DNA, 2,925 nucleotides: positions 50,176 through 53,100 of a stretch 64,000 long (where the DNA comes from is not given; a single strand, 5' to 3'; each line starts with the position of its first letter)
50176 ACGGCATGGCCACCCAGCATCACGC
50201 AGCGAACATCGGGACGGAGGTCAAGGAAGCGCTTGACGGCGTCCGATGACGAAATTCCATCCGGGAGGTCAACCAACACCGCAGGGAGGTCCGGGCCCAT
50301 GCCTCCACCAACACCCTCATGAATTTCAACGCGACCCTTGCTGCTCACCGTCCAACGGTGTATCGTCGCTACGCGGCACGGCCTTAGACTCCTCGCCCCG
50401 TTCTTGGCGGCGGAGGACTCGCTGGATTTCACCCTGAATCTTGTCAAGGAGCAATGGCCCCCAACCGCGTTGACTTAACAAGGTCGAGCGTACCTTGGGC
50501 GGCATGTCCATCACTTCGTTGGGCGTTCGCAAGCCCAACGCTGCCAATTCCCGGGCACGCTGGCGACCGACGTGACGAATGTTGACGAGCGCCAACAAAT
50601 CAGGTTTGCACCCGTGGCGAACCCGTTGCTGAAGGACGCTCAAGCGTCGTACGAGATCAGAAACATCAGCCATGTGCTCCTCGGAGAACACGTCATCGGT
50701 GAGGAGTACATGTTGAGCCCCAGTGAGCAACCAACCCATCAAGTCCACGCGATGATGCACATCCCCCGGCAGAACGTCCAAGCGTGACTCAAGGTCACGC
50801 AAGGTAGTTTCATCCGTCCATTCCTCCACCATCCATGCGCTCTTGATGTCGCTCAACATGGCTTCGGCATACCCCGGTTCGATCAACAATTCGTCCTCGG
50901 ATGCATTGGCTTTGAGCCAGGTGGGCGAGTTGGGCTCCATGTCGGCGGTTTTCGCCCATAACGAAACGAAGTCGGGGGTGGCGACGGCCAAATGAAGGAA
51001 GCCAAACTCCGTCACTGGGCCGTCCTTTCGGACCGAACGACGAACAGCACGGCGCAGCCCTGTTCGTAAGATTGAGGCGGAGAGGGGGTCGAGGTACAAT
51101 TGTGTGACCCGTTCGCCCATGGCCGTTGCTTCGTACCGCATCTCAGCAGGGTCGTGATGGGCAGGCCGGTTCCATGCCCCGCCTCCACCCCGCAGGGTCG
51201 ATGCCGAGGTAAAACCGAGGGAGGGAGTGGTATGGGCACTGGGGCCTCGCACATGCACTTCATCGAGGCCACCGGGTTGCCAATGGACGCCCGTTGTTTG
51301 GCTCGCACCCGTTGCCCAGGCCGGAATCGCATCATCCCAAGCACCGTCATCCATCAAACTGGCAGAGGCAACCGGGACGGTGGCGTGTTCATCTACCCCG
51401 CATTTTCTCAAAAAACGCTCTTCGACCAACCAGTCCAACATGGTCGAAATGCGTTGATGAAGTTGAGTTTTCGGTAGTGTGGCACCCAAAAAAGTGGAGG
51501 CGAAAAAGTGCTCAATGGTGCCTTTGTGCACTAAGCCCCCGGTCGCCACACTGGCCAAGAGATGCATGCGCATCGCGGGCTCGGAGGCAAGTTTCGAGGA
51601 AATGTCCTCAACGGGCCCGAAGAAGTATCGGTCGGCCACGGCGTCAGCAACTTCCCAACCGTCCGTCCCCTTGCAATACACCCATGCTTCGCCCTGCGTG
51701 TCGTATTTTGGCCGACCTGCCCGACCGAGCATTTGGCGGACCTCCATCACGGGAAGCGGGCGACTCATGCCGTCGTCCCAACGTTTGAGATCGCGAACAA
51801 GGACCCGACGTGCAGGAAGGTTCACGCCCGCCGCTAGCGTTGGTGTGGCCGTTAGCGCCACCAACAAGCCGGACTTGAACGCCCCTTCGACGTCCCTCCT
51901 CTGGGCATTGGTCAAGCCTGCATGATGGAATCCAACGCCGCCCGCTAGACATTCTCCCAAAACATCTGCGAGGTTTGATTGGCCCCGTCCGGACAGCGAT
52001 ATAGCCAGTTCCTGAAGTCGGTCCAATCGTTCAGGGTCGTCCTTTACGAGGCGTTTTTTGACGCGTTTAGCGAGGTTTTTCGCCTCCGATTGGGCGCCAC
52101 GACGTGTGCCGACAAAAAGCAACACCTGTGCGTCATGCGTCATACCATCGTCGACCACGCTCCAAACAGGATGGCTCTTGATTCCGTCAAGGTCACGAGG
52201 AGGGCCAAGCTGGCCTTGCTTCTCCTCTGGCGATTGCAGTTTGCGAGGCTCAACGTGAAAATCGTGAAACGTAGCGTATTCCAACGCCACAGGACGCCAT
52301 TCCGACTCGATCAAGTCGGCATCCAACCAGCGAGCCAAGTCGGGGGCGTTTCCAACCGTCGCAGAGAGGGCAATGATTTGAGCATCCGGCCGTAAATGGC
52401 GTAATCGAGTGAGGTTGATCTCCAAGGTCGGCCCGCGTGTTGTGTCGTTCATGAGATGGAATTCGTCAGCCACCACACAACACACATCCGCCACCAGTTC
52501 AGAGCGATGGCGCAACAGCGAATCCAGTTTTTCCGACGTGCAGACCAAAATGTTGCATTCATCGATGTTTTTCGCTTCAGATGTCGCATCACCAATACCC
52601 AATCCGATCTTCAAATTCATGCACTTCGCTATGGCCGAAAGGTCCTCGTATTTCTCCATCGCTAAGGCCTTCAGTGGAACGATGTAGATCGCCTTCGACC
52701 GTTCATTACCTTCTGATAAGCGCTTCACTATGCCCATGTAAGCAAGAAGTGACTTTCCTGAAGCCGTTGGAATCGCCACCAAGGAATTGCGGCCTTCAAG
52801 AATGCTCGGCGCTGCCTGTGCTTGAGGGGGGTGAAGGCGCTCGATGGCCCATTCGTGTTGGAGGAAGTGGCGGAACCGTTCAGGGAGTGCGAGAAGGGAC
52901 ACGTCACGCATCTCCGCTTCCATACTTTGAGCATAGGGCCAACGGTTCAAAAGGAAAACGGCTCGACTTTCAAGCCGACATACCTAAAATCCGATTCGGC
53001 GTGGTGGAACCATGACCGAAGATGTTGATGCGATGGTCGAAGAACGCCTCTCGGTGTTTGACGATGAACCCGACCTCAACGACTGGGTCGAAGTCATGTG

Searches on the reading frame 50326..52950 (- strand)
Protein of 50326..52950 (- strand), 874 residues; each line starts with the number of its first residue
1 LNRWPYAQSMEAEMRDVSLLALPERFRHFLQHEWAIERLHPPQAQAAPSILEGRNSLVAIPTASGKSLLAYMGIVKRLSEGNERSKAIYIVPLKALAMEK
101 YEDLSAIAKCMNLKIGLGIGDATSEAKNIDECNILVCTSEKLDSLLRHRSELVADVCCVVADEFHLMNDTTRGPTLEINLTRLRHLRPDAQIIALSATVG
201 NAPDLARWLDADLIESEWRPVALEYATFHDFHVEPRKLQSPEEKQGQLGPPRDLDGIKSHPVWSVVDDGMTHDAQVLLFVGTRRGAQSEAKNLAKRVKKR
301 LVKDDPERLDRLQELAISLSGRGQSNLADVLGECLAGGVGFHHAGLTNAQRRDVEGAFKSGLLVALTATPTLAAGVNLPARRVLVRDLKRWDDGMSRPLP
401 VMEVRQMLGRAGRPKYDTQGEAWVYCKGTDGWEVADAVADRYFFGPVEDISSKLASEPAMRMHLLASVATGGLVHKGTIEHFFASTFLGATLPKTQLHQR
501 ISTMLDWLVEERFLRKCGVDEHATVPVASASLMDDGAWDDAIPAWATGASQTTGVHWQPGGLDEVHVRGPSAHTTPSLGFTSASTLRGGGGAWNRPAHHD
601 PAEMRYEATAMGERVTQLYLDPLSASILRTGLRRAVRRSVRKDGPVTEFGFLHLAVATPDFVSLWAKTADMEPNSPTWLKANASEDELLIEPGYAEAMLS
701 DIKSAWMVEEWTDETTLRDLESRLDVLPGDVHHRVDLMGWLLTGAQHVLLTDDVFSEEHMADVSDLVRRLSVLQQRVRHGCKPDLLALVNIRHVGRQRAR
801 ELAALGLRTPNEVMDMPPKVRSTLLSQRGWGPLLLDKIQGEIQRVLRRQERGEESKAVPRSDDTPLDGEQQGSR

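Call 54: search_protein_families(library=pfam, proteins=[window:50326-52950:-], max_evalue=0.0001)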
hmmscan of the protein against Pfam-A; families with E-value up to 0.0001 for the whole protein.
window:50326-52950:- (874 aa): 6 families
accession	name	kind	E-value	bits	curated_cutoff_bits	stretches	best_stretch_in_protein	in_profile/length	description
PF00270.35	DEAD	-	1.7e-33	116.1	26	1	41-200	2-161/167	DEAD/DEAH box helicase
PF21280.2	Helicase_dom4_arc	-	7.3e-14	52.2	27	1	650-780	2-125/125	Archaeal helicase, domain 4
PF04851.21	ResIII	-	5.6e-12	46.3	22.5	1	39-199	4-162/164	Type III restriction enzyme, res subunit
PF00271.37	Helicase_C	-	5.3e-06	27.1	23.5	1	339-414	42-109/110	Helicase conserved C-terminal domain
PF22527.2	DEXQc_Suv3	-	3.1e-05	24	27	1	61-175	21-113/154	DEXQ-box helicase domain of Suv3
PF20470.4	HTH_61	-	6.4e-05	23.7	24.3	0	445-514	21-91/92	Helix-turn-helix domain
